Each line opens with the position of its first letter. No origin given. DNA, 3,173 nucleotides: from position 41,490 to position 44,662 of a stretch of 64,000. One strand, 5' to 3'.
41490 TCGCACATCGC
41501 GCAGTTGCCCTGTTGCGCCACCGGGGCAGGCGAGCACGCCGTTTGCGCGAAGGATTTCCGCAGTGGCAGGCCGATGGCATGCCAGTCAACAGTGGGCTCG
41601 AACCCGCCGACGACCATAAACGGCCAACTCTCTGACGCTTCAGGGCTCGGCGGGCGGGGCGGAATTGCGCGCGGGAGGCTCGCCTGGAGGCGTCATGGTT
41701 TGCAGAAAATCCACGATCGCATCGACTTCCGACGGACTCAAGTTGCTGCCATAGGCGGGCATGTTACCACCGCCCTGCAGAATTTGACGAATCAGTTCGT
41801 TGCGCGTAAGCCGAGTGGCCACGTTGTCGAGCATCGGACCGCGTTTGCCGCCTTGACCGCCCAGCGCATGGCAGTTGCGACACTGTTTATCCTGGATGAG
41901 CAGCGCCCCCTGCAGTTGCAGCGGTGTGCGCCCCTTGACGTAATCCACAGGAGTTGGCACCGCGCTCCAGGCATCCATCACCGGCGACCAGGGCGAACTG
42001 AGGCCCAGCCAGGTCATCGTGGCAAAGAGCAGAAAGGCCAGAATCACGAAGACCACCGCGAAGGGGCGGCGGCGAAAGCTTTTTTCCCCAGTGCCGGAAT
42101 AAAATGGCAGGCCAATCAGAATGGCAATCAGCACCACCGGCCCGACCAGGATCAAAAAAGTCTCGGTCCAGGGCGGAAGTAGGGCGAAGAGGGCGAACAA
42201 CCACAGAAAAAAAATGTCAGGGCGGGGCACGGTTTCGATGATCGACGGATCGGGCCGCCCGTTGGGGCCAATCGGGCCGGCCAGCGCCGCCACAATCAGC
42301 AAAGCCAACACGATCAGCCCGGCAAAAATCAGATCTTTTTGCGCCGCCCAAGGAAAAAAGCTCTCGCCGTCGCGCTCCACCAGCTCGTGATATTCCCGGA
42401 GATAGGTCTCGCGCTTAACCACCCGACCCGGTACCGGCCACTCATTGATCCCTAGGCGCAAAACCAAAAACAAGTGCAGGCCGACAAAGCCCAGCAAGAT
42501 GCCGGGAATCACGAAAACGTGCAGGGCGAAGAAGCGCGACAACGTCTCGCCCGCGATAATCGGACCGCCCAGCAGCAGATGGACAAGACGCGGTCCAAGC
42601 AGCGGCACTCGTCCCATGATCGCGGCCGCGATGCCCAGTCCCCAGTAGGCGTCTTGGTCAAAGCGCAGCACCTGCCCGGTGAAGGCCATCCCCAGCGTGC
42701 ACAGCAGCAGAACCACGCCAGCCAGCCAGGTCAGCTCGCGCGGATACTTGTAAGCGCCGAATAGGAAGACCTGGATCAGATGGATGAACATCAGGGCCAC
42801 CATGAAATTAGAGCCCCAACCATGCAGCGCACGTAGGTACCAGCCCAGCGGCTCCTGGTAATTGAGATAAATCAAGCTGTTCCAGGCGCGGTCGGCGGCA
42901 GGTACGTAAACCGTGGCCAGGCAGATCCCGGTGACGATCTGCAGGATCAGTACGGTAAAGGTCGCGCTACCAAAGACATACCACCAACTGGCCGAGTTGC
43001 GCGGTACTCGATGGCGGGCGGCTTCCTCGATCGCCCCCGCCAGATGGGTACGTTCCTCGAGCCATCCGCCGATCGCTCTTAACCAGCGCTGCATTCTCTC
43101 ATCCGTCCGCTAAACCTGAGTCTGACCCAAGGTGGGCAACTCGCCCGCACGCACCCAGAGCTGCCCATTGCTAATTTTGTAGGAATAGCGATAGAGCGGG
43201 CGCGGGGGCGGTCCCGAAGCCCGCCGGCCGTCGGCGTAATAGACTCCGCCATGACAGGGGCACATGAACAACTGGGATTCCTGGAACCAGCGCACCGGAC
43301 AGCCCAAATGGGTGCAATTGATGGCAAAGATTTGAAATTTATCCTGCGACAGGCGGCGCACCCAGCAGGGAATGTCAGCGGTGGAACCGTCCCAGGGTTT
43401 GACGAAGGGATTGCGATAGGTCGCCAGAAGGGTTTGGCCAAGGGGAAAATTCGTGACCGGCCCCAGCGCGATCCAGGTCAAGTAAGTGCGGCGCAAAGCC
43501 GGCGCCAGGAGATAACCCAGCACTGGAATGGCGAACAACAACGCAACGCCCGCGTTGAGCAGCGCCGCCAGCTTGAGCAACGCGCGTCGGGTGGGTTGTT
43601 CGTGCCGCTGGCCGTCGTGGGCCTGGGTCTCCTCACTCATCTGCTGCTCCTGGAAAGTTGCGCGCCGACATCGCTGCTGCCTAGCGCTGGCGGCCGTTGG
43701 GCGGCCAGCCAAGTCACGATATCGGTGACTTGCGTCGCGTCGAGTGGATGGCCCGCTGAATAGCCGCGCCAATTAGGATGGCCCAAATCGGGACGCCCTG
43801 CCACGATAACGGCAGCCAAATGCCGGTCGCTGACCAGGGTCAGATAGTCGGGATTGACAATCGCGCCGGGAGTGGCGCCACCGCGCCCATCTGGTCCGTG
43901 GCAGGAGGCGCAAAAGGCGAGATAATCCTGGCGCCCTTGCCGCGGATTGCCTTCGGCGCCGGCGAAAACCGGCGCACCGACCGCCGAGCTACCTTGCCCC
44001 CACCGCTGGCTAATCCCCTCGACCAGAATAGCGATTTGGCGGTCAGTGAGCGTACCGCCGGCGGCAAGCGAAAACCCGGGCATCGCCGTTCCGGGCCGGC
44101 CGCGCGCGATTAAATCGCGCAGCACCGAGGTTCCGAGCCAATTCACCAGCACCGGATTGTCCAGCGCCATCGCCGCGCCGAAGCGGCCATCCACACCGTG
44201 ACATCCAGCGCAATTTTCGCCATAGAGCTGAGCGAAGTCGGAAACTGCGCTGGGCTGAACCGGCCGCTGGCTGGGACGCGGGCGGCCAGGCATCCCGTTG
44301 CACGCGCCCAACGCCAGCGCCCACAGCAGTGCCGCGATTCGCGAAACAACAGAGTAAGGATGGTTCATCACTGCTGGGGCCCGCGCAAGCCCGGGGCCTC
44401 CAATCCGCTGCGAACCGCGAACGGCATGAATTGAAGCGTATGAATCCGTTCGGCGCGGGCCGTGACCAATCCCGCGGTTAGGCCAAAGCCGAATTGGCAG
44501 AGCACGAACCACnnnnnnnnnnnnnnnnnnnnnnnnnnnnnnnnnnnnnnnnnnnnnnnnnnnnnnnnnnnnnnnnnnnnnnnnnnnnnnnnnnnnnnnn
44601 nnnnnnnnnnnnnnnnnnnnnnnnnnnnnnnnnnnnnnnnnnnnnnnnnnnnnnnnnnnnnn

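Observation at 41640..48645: ctaCDE-membrane protein-qcrCAB-type respiratory gene cluster with cytochrome b-c fusion and an unassigned 277-aa membrane protein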

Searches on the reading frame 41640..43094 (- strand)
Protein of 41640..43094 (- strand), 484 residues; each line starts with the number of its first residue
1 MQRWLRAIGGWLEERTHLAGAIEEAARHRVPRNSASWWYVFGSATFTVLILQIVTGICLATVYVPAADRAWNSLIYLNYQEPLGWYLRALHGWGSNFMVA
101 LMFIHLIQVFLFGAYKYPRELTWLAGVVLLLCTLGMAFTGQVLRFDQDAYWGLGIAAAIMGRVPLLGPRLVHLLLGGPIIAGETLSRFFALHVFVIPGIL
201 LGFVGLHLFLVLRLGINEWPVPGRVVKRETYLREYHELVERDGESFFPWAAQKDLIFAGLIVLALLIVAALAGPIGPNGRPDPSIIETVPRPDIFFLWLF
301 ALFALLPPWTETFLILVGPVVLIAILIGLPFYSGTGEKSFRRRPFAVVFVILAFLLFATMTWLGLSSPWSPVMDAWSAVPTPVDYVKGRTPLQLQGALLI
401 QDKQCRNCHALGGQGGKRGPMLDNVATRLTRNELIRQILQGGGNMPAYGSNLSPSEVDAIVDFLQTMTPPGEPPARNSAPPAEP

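Call 3: search_protein_families(library=pfam, proteins=[window:41640-43094:-], max_evalue=0.01)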
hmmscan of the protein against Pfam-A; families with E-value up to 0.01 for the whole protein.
window:41640-43094:- (484 aa): 6 families
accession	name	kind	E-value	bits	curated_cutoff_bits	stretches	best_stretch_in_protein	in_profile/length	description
PF00033.24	Cytochrome_B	-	1.8e-44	152.3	27.2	1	35-211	10-185/189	Cytochrome b/b6/petB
PF13631.11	Cytochrom_B_N_2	-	1.4e-36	126.5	27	1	97-275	2-164/169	Cytochrome b(N-terminal)/b6/petB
PF13442.11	Cytochrome_CBB3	-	1.3e-11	45.1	27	1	402-464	11-68/68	Cytochrome C oxidase, cbb3-type, subunit III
PF00034.26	Cytochrom_C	-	1.1e-06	30.3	21.3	1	396-467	4-89/90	Cytochrome c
PF01292.26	Ni_hydr_CYTB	-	3e-05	24.3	30.1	1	10-111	73-164/179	Prokaryotic cytochrome b561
PF14358.11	DUF4405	-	0.00024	22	26.7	1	44-107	5-63/66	Domain of unknown function (DUF4405)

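Call 4: search_protein_families(library=ncbifam, proteins=[window:41640-43094:-], max_evalue=0.01)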
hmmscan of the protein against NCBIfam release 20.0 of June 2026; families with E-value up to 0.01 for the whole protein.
window:41640-43094:- (484 aa): 14 families
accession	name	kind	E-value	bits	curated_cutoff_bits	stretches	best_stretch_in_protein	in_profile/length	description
NF002990.0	PRK03735.1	subfamily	4.3e-55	186.9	325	1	8-217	5-220/223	cytochrome b6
NF040969.1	cytb_ExtP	equivalog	8e-52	176.1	290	1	26-215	6-201/205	selenite/tellurite reduction operon b-type cytochrome ExtP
NF050120.1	bc1_QcrB_actin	exception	2.3e-33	115.8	500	1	12-324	2-319/458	cytochrome bc1 complex cytochrome b subunit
NF041076.1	cyt_b_SoxC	equivalog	2e-20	73.2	740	1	27-363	16-359/542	proton pump complex cytochrome B SoxC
NF045773.1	cytochro_C550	exception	1e-06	28.7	125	1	401-465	56-117/118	cytochrome c550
NF052248.1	SorU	equivalog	1.7e-06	28.2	100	1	404-463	12-71/72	SorU family sulfite dehydrogenase c-type cytochrome subunit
NF045774.1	cytochro_C551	exception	3.7e-06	26.9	118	1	400-466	45-108/110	cytochrome c551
TIGR04485.1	thiosulf_SoxX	equivalog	5.1e-05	23.9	61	1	404-466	4-77/78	sulfur oxidation c-type cytochrome SoxX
NF011054.0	PRK14486.1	equivalog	8.7e-05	22.1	447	1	401-466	222-289/294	putative bifunctional cbb3-type cytochrome c oxidase subunit II/cytochrome c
TIGR02603.1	CxxCH_TIGR02603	domain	0.00014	21.9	68.15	1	402-441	11-50/134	putative heme-binding domain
NF040971.1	cytc_ExtS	equivalog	0.00015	21.1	100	1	394-466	79-149/262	selenite/tellurite reduction operon c-type cytochrome lipoprotein ExtS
NF045930.1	Cytc6PetJCyano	equivalog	0.00056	19.8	135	1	400-463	34-101/110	cytochrome c6 PetJ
TIGR00782.1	ccoP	equivalog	0.00073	18.9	179.95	1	395-466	205-280/285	cytochrome-c oxidase, cbb3-type subunit III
NF050122.1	bc1_QcrC_actin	exception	0.0033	16.8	200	1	403-468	145-212/253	cytochrome bc1 complex diheme cytochrome c subunit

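Call 52: search_solved_structures(query=window:41640-43094:-, max_evalue=0.00001)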
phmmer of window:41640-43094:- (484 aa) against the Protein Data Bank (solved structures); distinct sequences matched with E-value up to 0.00001: 54.
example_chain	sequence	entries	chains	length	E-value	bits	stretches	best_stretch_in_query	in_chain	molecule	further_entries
8smr_I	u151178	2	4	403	2.5e-41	145.2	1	25-379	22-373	Cytochrome b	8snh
1q90_B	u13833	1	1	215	3.4e-41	144.7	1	8-217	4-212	Cytochrome b6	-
6rqf_I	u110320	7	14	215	2.5e-40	141.9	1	8-217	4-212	Cytochrome b6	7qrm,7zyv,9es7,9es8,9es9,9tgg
1vf5_A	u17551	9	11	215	8.5e-40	140.1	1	9-217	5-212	CYTOCHROME B6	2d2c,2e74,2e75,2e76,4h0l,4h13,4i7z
2zt9_A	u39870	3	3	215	2.1e-39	138.8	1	9-217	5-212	Cytochrome b6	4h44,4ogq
29xz_B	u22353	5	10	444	4.2e-39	137.8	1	8-303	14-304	Cytochrome b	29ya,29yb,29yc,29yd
7r0w_I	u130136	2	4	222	4.6e-39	137.7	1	10-217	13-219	Cytochrome b6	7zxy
1zrt_C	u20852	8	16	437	4.6e-39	137.7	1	8-303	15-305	Cytochrome b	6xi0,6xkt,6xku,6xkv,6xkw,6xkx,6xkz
29ye_B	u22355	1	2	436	6.5e-39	137.2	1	8-303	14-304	Cytochrome b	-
2yiu_A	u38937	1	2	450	1.3e-33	119.7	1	10-312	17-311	CYTOCHROME B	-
9fks_a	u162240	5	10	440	1.8e-33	119.3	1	10-312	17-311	Cytochrome b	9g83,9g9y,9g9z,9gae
2fyn_A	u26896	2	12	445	2.9e-33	118.5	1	8-365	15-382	Cytochrome b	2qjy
6nin_A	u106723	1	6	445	3e-33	118.5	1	8-366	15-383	Cytochrome b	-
2qjk_A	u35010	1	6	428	3.1e-33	118.5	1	8-365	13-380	Cytochrome b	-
2qjp_A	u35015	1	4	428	3.2e-33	118.4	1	8-366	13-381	Cytochrome b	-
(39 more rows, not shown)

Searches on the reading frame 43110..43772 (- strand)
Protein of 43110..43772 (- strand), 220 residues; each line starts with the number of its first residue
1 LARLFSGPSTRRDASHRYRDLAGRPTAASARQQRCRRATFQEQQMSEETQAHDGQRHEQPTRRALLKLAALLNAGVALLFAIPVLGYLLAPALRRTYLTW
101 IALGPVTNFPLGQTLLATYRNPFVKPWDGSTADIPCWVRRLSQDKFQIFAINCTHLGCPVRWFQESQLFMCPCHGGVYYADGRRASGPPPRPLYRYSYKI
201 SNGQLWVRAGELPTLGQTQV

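Call 3: search_protein_families(library=pfam, proteins=[window:43110-43772:-], max_evalue=0.01)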
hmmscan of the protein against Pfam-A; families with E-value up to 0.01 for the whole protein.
window:43110-43772:- (220 aa): 1 family
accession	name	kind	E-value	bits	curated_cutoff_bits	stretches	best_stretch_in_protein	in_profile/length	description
PF00355.32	Rieske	-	6.7e-07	29.6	20.3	1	135-196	25-87/88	Rieske [2Fe-2S] domain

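Call 4: search_protein_families(library=ncbifam, proteins=[window:43110-43772:-], max_evalue=0.01)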
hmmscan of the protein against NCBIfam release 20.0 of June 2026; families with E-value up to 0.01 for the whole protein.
window:43110-43772:- (220 aa): 5 families
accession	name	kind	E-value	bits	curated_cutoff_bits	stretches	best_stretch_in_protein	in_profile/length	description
NF010001.0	PRK13474.1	subfamily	5e-15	55.3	154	1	149-207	101-161/178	cytochrome b6-f complex iron-sulfur subunit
NF045928.1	Cytb6fFeSPetC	equivalog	2.1e-14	53.3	250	1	143-205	96-161/179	cytochrome b6-f complex iron-sulfur subunit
TIGR01416.1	Rieske_proteo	equivalog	4e-12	46.5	97.4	1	141-201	104-168/176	ubiquinol-cytochrome c reductase iron-sulfur subunit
NF050121.1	bc1_QcrA_actin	exception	3.2e-08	33.5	275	1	150-193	244-290/319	cytochrome bc1 complex Rieske iron-sulfur subunit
TIGR02694.1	arsenite_ox_S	equivalog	1.5e-05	24.9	95.65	1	149-180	54-85/129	arsenate reductase (azurin) small subunit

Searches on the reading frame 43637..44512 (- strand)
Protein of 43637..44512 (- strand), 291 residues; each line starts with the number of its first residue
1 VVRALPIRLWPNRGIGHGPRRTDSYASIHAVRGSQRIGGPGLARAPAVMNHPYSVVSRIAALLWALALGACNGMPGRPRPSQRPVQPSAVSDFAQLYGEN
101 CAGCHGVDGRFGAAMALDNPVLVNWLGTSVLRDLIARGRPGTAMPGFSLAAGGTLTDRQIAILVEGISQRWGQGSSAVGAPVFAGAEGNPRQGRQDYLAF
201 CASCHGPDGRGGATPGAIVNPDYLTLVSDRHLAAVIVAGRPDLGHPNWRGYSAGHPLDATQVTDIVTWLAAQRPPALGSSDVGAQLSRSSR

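Call 3: search_protein_families(library=pfam, proteins=[window:43637-44512:-], max_evalue=0.01)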
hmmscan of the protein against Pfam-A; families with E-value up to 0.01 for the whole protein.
window:43637-44512:- (291 aa): 2 families
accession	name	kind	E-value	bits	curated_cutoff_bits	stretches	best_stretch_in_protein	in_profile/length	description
PF13442.11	Cytochrome_CBB3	-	5.7e-16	59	27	2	90-164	3-65/68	Cytochrome C oxidase, cbb3-type, subunit III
PF00034.26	Cytochrom_C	-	2.6e-12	48.3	21.3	2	193-270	4-87/90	Cytochrome c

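Call 4: search_protein_families(library=ncbifam, proteins=[window:43637-44512:-], max_evalue=0.01)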
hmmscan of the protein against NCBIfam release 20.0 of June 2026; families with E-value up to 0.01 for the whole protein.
window:43637-44512:- (291 aa): 9 families
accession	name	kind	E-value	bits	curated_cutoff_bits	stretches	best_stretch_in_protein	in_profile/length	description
NF050122.1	bc1_QcrC_actin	exception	4e-10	39.4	200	1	79-271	30-210/253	cytochrome bc1 complex diheme cytochrome c subunit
NF011054.0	PRK14486.1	equivalog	9.8e-08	31.8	447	1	88-165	213-285/294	putative bifunctional cbb3-type cytochrome c oxidase subunit II/cytochrome c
NF045774.1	cytochro_C551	exception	1.2e-07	31.7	118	1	61-113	9-62/110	cytochrome c551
TIGR00782.1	ccoP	equivalog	6.6e-07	28.9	179.95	1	84-165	197-276/285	cytochrome-c oxidase, cbb3-type subunit III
NF045773.1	cytochro_C550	exception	1.4e-05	25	125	0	90-147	49-102/118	cytochrome c550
TIGR03872.1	cytochrome_MoxG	equivalog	0.00012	22.2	147.8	0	179-227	33-79/133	cytochrome c(L), periplasmic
TIGR03874.1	4cys_cytochr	equivalog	0.00012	21.8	161.75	0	193-245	36-86/143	c-type cytochrome, methanol metabolism-related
TIGR04494.1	c550_PedF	equivalog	0.00015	21.6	122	0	92-112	53-73/133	cytochrome c-550 PedF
NF041895.1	choice_anch_V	domain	0.0023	18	42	0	91-151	17-75/150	choice-of-anchor V domain-containing protein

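Call 53: search_solved_structures(query=window:43637-44368:-, max_evalue=0.001)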
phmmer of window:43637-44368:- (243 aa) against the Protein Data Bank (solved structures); distinct sequences matched with E-value up to 0.001: 11.
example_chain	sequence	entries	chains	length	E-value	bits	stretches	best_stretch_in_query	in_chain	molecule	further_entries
8smr_G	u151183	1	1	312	6e-06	29.1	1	38-169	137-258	Cbb3-type cytochrome c oxidase subunit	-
8snh_G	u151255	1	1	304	1.4e-05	27.9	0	131-174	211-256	Cbb3-type cytochrome c oxidase subunit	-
5guw_M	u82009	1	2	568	5.7e-05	25.9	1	131-222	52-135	Nitrite reductase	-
1hzu_A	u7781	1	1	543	5.9e-05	25.8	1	131-222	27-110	NITRITE REDUCTASE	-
1bl9_A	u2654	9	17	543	5.9e-05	25.8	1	131-222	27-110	NITRITE REDUCTASE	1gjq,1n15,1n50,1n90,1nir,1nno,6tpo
1hzv_A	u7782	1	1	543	6.4e-05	25.7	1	131-222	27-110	NITRITE REDUCTASE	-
8q1v_A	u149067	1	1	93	0.00012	24.9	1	141-199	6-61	Putative lipoprotein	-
6rtd_A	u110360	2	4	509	0.00031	23.4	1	44-117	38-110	Cytochrome c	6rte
1dy7_A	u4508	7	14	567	0.00043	23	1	37-114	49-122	NITRITE REDUCTASE | CYTOCHROME CD1 NITRITE REDUCTASE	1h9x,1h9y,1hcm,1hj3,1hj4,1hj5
1gq1_A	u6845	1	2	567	0.00047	22.9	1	37-114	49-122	CYTOCHROME CD1 NITRITE REDUCTASE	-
3mk7_C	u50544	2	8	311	0.00095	21.9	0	38-169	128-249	Cytochrome c oxidase, cbb3-type, subunit P | Cbb3-type cytochrome c oxidase subunit CcoP1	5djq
